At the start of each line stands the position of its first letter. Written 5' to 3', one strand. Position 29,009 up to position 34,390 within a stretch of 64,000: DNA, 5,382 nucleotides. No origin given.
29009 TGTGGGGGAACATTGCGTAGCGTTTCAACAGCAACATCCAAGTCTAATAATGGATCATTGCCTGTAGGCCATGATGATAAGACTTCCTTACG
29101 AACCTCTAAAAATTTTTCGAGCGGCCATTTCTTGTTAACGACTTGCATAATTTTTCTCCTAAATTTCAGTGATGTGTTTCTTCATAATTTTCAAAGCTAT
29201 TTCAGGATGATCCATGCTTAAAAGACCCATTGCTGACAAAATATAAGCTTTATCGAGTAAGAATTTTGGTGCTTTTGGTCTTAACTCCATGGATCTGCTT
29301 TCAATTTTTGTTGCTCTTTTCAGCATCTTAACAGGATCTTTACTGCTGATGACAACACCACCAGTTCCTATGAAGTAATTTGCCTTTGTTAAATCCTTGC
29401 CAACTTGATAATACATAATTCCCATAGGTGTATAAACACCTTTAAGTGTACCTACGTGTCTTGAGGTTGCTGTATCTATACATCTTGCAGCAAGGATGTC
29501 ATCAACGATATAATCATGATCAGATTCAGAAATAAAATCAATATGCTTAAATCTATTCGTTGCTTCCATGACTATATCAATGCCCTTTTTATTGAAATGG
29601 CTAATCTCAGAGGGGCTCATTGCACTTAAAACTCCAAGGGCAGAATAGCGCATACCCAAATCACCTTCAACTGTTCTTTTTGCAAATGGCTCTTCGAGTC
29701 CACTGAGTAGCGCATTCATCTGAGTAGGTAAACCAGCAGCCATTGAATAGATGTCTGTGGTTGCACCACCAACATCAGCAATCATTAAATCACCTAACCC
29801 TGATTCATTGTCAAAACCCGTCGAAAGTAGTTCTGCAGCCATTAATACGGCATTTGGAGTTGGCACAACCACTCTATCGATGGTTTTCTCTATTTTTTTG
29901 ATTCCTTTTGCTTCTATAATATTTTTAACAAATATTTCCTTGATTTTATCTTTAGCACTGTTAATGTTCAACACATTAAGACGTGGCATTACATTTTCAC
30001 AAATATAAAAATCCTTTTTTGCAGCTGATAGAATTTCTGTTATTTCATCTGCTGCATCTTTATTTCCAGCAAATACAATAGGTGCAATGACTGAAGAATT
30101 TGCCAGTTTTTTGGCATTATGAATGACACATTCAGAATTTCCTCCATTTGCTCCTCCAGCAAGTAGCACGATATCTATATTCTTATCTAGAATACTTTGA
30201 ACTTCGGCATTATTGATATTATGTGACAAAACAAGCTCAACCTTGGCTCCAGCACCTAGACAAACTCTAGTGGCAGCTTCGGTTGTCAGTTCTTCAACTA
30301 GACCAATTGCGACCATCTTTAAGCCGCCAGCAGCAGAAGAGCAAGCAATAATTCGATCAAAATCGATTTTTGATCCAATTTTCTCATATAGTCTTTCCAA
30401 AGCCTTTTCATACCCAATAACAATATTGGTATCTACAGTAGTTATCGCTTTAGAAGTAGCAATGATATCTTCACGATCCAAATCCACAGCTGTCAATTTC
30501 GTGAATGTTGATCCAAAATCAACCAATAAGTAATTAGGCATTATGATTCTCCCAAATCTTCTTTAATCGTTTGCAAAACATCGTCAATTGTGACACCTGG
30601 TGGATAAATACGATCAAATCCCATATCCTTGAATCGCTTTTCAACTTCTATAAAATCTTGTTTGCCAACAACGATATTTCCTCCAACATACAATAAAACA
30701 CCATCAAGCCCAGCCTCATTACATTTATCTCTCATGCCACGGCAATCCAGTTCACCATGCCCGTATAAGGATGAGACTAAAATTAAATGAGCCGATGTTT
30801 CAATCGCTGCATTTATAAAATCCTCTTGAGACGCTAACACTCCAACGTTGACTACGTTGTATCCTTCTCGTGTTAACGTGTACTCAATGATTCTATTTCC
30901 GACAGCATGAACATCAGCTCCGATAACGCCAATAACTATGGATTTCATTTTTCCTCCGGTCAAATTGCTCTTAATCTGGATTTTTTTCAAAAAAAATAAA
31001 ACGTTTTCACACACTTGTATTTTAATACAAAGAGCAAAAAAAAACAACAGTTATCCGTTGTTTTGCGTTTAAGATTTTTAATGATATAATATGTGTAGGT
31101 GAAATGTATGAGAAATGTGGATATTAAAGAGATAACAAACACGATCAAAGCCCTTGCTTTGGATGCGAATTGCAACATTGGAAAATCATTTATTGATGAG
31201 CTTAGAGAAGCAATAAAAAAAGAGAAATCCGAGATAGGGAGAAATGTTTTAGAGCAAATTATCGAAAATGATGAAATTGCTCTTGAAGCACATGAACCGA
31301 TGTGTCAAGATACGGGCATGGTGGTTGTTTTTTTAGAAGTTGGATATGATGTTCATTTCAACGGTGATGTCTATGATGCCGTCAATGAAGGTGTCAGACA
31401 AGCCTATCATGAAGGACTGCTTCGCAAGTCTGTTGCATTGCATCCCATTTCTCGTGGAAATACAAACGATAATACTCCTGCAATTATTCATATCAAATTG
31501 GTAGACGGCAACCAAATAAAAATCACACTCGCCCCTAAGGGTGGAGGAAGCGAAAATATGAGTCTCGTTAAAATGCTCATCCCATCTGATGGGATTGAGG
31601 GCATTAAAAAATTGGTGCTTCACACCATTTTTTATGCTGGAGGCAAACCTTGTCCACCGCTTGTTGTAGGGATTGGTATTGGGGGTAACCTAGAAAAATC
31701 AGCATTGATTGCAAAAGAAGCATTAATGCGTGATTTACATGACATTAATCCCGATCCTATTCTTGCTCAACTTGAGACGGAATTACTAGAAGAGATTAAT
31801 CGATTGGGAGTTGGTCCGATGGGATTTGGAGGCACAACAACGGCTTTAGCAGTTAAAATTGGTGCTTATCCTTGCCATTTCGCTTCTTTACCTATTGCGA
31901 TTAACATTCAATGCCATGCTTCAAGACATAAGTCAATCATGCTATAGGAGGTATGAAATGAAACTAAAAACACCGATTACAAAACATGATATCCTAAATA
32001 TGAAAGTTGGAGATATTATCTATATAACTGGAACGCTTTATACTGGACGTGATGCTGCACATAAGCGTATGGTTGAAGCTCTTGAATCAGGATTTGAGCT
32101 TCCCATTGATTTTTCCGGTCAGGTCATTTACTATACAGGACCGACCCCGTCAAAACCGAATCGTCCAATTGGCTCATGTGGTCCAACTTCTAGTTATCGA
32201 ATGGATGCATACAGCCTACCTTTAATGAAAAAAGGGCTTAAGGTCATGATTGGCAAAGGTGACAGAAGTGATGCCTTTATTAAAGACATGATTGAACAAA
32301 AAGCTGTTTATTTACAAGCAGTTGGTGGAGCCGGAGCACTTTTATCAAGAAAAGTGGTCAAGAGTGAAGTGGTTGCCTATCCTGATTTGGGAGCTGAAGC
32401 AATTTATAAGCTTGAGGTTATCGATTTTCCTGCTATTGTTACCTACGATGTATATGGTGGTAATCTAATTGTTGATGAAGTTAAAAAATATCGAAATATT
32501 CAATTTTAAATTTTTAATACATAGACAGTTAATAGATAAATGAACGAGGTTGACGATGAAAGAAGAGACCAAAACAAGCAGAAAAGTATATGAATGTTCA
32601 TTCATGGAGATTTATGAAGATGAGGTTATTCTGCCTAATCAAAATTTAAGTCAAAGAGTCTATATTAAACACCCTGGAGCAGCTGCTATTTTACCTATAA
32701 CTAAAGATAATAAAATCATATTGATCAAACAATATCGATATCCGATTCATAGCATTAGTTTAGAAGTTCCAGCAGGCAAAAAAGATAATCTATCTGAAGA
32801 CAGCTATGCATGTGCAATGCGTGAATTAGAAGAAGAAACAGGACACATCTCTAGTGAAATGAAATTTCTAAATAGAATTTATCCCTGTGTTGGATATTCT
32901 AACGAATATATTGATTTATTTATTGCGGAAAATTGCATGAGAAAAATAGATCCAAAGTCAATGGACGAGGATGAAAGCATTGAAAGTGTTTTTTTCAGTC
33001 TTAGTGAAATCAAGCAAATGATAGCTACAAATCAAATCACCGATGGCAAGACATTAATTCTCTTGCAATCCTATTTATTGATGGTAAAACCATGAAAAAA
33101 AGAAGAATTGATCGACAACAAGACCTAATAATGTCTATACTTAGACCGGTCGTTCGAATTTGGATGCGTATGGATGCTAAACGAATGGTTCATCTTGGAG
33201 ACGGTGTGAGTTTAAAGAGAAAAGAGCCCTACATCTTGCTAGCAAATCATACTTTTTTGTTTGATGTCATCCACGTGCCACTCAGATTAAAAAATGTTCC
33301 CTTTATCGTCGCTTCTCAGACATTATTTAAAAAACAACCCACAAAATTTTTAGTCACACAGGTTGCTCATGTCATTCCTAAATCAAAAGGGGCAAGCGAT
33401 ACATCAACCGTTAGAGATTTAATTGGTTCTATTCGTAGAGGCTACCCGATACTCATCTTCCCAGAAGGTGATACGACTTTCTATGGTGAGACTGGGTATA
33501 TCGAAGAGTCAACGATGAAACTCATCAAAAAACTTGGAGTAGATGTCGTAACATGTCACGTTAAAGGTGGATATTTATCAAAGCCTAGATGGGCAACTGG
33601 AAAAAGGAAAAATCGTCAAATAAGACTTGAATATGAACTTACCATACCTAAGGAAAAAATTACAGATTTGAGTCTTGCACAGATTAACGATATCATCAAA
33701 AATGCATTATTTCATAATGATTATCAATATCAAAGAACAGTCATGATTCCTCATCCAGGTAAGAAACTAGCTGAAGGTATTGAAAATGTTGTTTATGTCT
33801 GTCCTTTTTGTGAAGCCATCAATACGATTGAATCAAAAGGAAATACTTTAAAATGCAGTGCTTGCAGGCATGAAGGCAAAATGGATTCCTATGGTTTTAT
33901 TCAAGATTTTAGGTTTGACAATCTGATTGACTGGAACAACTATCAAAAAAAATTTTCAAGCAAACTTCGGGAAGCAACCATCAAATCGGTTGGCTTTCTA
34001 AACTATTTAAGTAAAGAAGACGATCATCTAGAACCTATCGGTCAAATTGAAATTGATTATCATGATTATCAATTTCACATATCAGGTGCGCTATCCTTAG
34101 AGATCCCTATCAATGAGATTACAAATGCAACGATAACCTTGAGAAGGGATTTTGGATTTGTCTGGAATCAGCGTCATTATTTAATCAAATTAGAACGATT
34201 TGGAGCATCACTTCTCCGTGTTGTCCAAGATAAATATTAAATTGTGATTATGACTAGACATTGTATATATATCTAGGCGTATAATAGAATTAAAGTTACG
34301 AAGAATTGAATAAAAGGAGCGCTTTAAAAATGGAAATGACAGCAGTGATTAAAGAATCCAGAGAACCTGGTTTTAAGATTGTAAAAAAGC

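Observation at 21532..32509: Complete methylaspartate pathway: 'citrate lyase' is probably citramalate lyase and 'fumarase' probably mesaconase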

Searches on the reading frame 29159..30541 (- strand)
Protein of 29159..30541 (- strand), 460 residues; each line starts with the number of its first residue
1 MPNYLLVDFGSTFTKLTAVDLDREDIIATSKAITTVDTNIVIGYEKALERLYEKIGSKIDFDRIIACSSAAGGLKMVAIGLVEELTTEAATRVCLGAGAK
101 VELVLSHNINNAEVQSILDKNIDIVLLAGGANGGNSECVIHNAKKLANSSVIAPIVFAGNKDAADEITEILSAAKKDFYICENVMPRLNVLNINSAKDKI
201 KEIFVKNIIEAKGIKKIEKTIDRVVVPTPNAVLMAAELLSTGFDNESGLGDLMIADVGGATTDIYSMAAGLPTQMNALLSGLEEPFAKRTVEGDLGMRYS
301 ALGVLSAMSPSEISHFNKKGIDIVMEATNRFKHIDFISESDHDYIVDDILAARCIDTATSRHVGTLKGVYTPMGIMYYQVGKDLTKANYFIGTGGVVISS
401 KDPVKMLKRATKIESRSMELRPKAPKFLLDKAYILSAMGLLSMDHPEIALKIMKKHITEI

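Call 3: search_protein_families(library=ncbifam, proteins=[window:29159-30541:-])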
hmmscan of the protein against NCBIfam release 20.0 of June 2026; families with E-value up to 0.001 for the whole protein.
window:29159-30541:- (460 aa): 3 families
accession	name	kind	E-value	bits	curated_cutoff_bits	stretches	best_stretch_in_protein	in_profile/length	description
NF040745.1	accessory_GlmL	equivalog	3.1e-178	593.3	475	1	4-458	1-458/459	methylaspartate mutase accessory protein GlmL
TIGR01319.1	glmL_fam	subfamily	2.6e-135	451.8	204.05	1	7-457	1-455/456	GlmL family protein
NF040744.1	ornith_Or-4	equivalog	8e-109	364.2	600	1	4-457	3-447/448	GlmL-related ornithine degradation protein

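Call 4: search_protein_families(library=pfam, proteins=[window:29159-30541:-])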
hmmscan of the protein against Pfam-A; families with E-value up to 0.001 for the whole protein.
window:29159-30541:- (460 aa): 2 families
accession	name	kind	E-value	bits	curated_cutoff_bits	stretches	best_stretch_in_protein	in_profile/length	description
PF13941.12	MutL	-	1.4e-160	535.4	27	1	4-456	1-449/450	MutL protein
PF05378.19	Hydant_A_N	-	0.00042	20.5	25.2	0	6-67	3-54/176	Hydantoinase/oxoprolinase N-terminal region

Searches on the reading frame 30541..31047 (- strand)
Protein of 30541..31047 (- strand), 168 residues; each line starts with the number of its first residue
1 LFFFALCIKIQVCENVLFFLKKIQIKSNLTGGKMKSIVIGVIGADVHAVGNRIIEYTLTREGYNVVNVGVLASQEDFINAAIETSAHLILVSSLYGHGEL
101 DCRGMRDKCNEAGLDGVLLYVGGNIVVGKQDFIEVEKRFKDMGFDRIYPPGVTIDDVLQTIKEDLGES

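Call 3: search_protein_families(library=ncbifam, proteins=[window:30541-31047:-])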
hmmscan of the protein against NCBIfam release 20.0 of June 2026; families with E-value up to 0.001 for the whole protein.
window:30541-31047:- (168 aa): 15 families
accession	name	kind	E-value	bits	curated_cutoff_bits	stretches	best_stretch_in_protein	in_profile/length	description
NF002612.0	PRK02261.1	equivalog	2.9e-62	208.6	110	1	34-166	3-135/148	methylaspartate mutase subunit S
TIGR01501.1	MthylAspMutase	equivalog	2.2e-58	195.8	135.8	1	35-165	2-132/134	methylaspartate mutase subunit S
TIGR00640.1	acid_CoA_mut_C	subfamily_domain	2.8e-14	53.2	57.45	1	36-166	4-128/132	methylmalonyl-CoA mutase C-terminal domain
NF006944.0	PRK09426.1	equivalog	1e-11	43.5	876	1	30-165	585-714/721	methylmalonyl-CoA mutase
TIGR02370.1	pyl_corrinoid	subfamily_domain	2.5e-11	43.3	215.3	1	32-133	82-182/197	methyltransferase cognate corrinoid protein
NF047996.1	corrin_MtgC_2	exception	1.2e-09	37.9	370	1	34-126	89-182/212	glycine betaine-specific corrinoid protein MtgC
NF047995.1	corrinoid_MtgC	exception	1.5e-09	37.7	310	1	19-95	76-153/215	glycine betaine-specific corrinoid protein MtgC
NF041607.1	dimeth_corrin_MtbC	equivalog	2.3e-09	37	350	1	25-124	73-173/203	dimethylamine corrinoid protein MtbC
NF040743.1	ornith_mutase_E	equivalog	3.4e-08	31.9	800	1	24-128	586-697/730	D-ornithine 4,5-aminomutase subunit OraE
NF040655.1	MtaC_Meth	equivalog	2.1e-07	30.2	420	1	19-134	107-216/253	methanol--corrinoid protein MtaC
TIGR02082.1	metH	equivalog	2.3e-07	28.8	1010.85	1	36-124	735-822/1182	methionine synthase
NF007024.0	PRK09490.1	equivalog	4.1e-07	28.2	1497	1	31-96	748-813/1234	methionine synthase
NF040669.1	MtaC2_Meth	equivalog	4.1e-06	26.3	450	1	35-135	127-225/267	methanol--corrinoid protein MtaC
NF045497.1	IsobCoAmut_IcmF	equivalog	1.3e-05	23.2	1500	1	45-151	13-115/1076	fused isobutyryl-CoA mutase/GTPase IcmF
NF052385.1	Lys_5_6_beta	equivalog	0.00011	22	280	1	37-163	104-235/241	lysine 5,6-aminomutase subunit beta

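Call 4: search_protein_families(library=pfam, proteins=[window:30541-31047:-])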
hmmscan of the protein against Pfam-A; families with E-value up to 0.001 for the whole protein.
window:30541-31047:- (168 aa): 1 family
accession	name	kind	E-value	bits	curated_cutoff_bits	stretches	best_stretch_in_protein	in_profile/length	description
PF02310.24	B12-binding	-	2.4e-12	47.2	32.1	1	36-134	2-99/121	B12 binding domain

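Call 45: search_solved_structures(query=window:30541-30951:-, show_alignments=1)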
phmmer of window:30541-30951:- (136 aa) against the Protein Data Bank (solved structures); distinct sequences matched with E-value up to 0.001: 19.
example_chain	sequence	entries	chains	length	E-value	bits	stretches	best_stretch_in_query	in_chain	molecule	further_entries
1be1_A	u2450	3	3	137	2.9e-57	195.4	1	2-134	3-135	GLUTAMATE MUTASE | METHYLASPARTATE MUTASE S CHAIN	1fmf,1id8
1i9c_A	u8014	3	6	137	1.8e-55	189.6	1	2-133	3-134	GLUTAMATE MUTASE | Glutamate mutase sigma subunit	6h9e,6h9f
1cb7_A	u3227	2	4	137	9.2e-55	187.3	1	2-133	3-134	PROTEIN (GLUTAMATE MUTASE)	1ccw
1b1a_A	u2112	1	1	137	1.8e-54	186.4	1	2-133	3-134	GLUTAMATE MUTASE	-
2yxb_A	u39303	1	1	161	5.7e-07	32.7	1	5-131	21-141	Coenzyme B12-dependent mutase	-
1e1c_A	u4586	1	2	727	9.3e-07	32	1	5-125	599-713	METHYLMALONYL-COA MUTASE ALPHA CHAIN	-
1req_A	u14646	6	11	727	9.7e-07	31.9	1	5-125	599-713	METHYLMALONYL-COA MUTASE | PROTEIN (METHYLMALONYL-COA MUTASE)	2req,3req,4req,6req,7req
5req_A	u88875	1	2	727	9.7e-07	31.9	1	5-125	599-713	PROTEIN (METHYLMALONYL-COA MUTASE ALPHA-SUBUNIT)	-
8dpb_C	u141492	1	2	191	1.5e-06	31.3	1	5-125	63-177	Methylmalonyl-CoA mutase, alpha subunit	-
6oxc_A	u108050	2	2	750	3.5e-06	30.1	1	4-126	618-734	Methylmalonyl-CoA mutase large subunit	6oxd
9cbq_A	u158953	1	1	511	7.1e-05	25.9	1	4-64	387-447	Methionine synthase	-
1bmt_A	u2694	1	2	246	7.6e-05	25.8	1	5-104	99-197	METHIONINE SYNTHASE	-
8g3h_A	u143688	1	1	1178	0.00016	24.7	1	5-62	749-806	Methionine synthase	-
8ssd_A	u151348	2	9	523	0.00016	24.7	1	4-64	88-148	Methionine synthase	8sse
1y80_A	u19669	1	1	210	0.00019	24.5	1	4-100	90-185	Predicted cobalamin binding protein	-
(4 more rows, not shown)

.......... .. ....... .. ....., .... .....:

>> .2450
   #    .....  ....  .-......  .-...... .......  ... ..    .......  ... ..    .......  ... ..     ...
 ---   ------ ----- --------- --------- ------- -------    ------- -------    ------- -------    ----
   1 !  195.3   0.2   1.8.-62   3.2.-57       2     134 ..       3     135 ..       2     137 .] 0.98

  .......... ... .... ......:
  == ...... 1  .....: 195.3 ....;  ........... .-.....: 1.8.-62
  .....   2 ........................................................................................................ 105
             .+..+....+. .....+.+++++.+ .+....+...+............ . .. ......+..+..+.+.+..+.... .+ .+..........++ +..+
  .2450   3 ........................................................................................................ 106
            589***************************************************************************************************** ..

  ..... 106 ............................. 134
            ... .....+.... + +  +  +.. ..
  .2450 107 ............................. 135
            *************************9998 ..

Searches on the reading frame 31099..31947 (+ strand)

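Call 3: search_protein_families(library=ncbifam, proteins=[window:31099-31947:+])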
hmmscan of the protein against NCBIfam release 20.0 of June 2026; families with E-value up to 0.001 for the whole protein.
window:31099-31947:+ (282 aa): 6 families
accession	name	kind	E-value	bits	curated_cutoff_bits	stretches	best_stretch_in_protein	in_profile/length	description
NF004885.0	PRK06246.1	equivalog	1.4e-118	395.2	276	1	4-281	1-278/279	fumarate hydratase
TIGR00722.1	ttdA_fumA_fumB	subfamily_domain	7.3e-95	317.2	100.65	1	12-280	1-271/273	hydrolyase, tartrate alpha subunit/fumarate domain protein, Fe-S type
NF006084.0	PRK08230.1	equivalog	8.8e-47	159.6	365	1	12-281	14-286/303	L(+)-tartrate dehydratase subunit alpha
NF011920.0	PRK15391.1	subfamily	4.4e-23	81.4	1094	1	41-277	77-323/548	class I fumarate hydratase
NF011919.0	PRK15390.1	equivalog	5.5e-20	71.1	1105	1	41-277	77-323/548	class I fumarate hydratase FumA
NF011921.0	PRK15392.1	equivalog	1.7e-17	63.2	1060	1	44-277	79-322/550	class I fumarate hydratase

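Call 4: search_protein_families(library=pfam, proteins=[window:31099-31947:+])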
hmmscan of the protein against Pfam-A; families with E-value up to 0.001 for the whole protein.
window:31099-31947:+ (282 aa): 1 family
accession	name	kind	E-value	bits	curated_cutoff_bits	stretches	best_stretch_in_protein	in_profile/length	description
PF05681.19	Fumerase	-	4.8e-109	364.3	25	1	14-280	2-269/270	Fumarate hydratase (Fumerase)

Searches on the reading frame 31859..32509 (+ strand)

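Call 7: search_protein_families(library=ncbifam, proteins=[window:31859-32509:+])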
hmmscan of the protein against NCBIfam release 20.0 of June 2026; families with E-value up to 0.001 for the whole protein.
window:31859-32509:+ (216 aa): 8 families
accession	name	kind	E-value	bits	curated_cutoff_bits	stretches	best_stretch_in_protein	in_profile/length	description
NF005310.0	PRK06842.1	equivalog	5.1e-71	238.3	238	1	33-212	2-181/185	Fe-S-containing hydro-lyase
TIGR00723.1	ttdB_fumA_fumB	subfamily_domain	4e-49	166.8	145.15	1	44-204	2-167/169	FumA C-terminus/TtdB family hydratase beta subunit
NF004708.0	PRK06043.1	equivalog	1.6e-39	135.5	269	1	33-210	2-181/192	fumarate hydratase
NF006253.0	PRK08395.1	equivalog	1e-37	129.4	244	1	34-203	3-162/166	fumarate hydratase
NF011920.0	PRK15391.1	subfamily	1.8e-30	105.7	1094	1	50-206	379-537/548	class I fumarate hydratase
NF006082.0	PRK08228.1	equivalog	1.1e-29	103.4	264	1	35-212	5-187/205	L(+)-tartrate dehydratase subunit beta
NF011919.0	PRK15390.1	equivalog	4.4e-28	97.8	1105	1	50-202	379-533/548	class I fumarate hydratase FumA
NF011921.0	PRK15392.1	equivalog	2.2e-26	92.5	1060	1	35-205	361-535/550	class I fumarate hydratase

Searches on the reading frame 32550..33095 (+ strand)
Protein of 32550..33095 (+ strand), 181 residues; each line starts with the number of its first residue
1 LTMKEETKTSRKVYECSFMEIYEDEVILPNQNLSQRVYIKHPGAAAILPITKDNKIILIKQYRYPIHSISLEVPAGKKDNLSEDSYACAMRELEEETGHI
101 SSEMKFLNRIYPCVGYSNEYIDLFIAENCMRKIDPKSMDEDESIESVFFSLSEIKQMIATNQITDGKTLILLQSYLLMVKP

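Call 7: search_protein_families(library=ncbifam, proteins=[window:32550-33095:+])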
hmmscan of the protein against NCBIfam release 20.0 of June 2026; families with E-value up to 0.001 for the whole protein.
window:32550-33095:+ (181 aa): 4 families
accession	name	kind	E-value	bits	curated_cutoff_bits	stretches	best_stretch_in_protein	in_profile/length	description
NF008736.0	PRK11762.1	equivalog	7.3e-20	71.3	169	1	28-170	29-172/186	ADP compounds hydrolase NudE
TIGR00052.1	TIGR00052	subfamily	1e-13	51.3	79.55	1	35-174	38-185/188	nudix-type nucleoside diphosphatase, YffH/AdpP family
NF011585.0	PRK15009.1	equivalog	1.5e-13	50.9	234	1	35-176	39-184/191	GDP-mannose pyrophosphatase NudK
TIGR02705.1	nudix_YtkD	equivalog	9.1e-06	25.3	154.4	1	69-108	45-83/156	RNA deprotection pyrophosphohydrolase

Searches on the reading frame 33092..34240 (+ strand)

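Call 7: search_protein_families(library=ncbifam, proteins=[window:33092-34240:+])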
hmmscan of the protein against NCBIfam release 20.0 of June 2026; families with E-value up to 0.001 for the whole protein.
window:33092-34240:+ (382 aa): 3 families
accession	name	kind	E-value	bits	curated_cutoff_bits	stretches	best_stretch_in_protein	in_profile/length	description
NF006386.0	PRK08633.1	equivalog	4.4e-07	28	1221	1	33-185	429-580/1147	acyl-[ACP]--phospholipid O-acyltransferase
TIGR00530.1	AGP_acyltrn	subfamily_domain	3.6e-05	23.5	102.95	1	41-153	12-125/130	1-acylglycerol-3-phosphate O-acyltransferase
NF005959.0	PRK08043.1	equivalog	0.00018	19.9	886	1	16-164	5-144/719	bifunctional acyl-ACP--phospholipid O-acyltransferase/long-chain-fatty-acid--ACP ligase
